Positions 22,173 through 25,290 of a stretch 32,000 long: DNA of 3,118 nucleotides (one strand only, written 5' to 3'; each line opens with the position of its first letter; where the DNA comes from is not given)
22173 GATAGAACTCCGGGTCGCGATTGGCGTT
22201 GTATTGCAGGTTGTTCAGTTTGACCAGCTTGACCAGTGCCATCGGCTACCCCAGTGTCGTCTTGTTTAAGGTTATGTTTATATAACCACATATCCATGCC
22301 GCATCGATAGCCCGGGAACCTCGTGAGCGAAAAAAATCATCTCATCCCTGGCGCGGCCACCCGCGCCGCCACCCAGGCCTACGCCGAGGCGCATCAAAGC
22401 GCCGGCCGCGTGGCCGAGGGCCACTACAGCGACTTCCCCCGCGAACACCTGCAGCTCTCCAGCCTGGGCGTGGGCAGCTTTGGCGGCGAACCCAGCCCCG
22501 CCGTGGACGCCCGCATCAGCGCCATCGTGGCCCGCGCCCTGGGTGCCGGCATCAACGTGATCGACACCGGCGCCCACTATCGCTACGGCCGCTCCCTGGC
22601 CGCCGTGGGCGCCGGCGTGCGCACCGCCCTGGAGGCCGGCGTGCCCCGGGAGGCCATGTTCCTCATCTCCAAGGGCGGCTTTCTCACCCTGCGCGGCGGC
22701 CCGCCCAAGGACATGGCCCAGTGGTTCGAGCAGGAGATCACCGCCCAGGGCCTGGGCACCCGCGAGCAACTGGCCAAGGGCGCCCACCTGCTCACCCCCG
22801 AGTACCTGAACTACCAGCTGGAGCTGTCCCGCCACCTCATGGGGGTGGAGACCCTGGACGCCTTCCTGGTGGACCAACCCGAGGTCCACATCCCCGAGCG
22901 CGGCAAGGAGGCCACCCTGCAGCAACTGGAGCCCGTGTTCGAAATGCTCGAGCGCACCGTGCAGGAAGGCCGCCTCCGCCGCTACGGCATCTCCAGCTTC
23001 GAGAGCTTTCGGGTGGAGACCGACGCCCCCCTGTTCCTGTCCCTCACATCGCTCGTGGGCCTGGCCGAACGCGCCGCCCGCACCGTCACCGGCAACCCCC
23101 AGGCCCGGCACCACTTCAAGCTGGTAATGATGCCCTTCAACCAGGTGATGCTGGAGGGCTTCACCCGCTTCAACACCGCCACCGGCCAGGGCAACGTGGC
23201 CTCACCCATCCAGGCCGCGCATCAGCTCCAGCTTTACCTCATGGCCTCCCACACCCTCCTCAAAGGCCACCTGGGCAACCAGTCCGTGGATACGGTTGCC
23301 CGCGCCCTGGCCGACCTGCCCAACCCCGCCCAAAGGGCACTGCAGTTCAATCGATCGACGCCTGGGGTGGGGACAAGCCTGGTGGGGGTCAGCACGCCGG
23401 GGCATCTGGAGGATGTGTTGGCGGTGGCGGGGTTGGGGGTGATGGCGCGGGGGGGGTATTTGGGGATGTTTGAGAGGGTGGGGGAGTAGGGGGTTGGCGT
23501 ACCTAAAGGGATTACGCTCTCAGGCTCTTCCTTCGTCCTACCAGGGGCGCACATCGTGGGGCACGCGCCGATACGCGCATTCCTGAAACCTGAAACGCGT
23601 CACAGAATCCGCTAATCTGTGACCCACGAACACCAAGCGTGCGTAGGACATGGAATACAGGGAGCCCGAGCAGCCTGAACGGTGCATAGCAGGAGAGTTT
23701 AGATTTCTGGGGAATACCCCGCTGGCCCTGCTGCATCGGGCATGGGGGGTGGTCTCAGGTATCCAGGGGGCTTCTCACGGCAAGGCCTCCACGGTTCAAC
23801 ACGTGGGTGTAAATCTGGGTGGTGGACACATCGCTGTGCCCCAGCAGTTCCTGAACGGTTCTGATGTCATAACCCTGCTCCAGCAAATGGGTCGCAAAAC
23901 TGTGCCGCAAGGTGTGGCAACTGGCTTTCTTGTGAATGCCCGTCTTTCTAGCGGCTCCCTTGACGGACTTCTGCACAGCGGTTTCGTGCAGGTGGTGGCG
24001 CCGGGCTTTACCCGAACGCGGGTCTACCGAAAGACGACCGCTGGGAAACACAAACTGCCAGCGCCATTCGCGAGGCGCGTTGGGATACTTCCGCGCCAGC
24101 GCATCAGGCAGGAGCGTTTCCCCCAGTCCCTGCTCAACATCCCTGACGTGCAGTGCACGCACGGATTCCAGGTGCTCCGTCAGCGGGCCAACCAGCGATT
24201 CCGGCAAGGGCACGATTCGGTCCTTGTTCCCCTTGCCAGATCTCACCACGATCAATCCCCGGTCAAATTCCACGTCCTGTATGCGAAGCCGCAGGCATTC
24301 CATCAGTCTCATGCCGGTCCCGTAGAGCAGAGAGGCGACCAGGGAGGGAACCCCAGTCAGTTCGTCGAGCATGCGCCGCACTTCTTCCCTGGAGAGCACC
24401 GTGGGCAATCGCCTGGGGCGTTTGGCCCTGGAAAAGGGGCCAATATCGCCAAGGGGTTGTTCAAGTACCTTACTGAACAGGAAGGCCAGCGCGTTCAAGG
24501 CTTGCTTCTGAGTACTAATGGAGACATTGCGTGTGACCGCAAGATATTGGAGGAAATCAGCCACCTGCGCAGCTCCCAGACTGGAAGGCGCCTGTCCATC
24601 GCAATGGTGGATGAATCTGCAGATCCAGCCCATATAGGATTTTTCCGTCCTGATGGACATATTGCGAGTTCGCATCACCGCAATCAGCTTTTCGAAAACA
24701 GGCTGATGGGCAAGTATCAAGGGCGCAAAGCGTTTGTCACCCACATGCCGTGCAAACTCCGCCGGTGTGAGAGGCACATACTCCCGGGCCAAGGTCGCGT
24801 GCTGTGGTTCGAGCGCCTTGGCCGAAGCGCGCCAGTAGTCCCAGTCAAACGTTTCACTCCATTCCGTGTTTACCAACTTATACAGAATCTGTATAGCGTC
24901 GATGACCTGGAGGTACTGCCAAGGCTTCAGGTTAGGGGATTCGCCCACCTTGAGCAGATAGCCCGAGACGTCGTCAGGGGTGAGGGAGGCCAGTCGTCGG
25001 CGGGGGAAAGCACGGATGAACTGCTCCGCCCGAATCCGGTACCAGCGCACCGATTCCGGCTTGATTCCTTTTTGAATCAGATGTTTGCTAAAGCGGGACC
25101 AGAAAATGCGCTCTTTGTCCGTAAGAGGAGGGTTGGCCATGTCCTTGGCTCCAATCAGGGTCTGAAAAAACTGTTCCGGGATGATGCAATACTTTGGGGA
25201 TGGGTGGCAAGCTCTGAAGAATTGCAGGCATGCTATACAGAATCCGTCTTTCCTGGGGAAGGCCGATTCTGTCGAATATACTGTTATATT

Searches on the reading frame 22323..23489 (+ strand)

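Call 79: search_protein_families(library=pfam, proteins=[window:22323-23489:+], max_evalue=0.001)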
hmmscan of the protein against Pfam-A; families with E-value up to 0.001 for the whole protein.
window:22323-23489:+ (388 aa): 1 family
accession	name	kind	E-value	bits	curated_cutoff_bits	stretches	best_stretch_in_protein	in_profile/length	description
PF00248.27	Aldo_ket_red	-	2.7e-21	76.4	24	1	48-231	4-146/291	Aldo/keto reductase family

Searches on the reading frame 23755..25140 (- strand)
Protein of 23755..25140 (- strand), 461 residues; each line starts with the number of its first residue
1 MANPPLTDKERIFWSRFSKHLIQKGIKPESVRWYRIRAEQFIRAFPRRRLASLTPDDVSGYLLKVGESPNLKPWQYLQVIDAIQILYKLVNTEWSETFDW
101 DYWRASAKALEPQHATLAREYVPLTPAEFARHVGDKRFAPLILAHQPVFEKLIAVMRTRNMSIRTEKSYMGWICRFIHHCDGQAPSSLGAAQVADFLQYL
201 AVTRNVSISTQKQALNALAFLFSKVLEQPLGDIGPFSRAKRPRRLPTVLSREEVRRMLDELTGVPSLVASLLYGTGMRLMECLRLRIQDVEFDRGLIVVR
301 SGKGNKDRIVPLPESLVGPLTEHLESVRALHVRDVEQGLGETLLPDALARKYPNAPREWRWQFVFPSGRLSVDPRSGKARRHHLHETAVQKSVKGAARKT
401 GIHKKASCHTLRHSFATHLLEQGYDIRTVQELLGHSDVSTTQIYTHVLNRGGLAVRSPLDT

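Call 3: search_protein_families(library=pfam, proteins=[window:23755-25140:-], max_evalue=1)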
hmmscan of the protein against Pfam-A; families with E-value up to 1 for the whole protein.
window:23755-25140:- (461 aa): 3 families
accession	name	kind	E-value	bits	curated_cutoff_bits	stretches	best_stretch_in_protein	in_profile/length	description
PF00589.27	Phage_integrase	-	2.4e-39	135.3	27.1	1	249-448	3-169/172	Phage integrase family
PF13495.12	Phage_int_SAM_4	-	1.7e-35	121.7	27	2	149-231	2-84/85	Phage integrase, N-terminal SAM-like domain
PF02899.23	Phage_int_SAM_1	-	0.00033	21.3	22.3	1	16-67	3-57/83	Phage integrase, N-terminal SAM-like domain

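Call 5: search_protein_families(library=ncbifam, proteins=[window:23755-25140:-], max_evalue=1)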
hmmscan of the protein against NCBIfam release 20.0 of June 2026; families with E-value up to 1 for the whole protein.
window:23755-25140:- (461 aa): 13 families
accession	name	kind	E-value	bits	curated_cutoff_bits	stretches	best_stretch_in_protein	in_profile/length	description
TIGR02249.1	integrase_gron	subfamily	2.9e-138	460.5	265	1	150-460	3-313/315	integron integrase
NF011946.0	PRK15417.1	equivalog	2.7e-98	329.3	435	1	147-460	15-328/337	integron integrase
NF040815.2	recomb_XerA_Arch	equivalog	9e-57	192.6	220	2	379-447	186-254/263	site-specific tyrosine recombinase/integron integrase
TIGR02225.1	recomb_XerD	equivalog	4.4e-49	167.4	329.6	2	380-449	207-276/290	site-specific tyrosine recombinase XerD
NF001399.0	PRK00283.1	subfamily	2e-48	165.2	279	1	154-449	15-285/300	tyrosine recombinase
TIGR02224.1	recomb_XerC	equivalog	2.2e-47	161.9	335.15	2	381-447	211-277/295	tyrosine recombinase XerC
NF002331.0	PRK01287.1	subfamily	1.3e-39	136.2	371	2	149-330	30-229/365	site-specific tyrosine recombinase XerC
NF003462.0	PRK05084.1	equivalog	1.5e-18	66.7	267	2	380-450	279-347/360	tyrosine recombinase XerS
NF007371.0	PRK09871.1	subfamily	2.9e-08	33.5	222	2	388-446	115-173/198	tyrosine-type DNA invertase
NF007370.0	PRK09870.1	subfamily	5.2e-06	26.2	221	1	393-446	125-178/200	tyrosine-type DNA invertase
NF041502.1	integrase_1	equivalog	4.3e-05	22.4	350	1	387-447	293-360/484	site-specific integrase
NF002685.0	PRK02436.1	equivalog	0.0035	17.2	178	1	251-326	99-173/245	site-specific tyrosine recombinase XerD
NF040693.1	recomb_GmtY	equivalog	0.0062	15.8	340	1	406-446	391-431/441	gamma-mobile-trio recombinase GmtY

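Call 79: search_protein_families(library=pfam, proteins=[window:23755-25140:-], max_evalue=0.001)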
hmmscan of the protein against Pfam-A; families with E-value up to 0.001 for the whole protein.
window:23755-25140:- (461 aa): 3 families
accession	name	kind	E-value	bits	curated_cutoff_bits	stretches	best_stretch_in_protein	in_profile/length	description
PF00589.27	Phage_integrase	-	2.4e-39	135.3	27.1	1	249-448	3-169/172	Phage integrase family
PF13495.12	Phage_int_SAM_4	-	1.7e-35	121.7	27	2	149-231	2-84/85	Phage integrase, N-terminal SAM-like domain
PF02899.23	Phage_int_SAM_1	-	0.00033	21.3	22.3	0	16-67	3-57/83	Phage integrase, N-terminal SAM-like domain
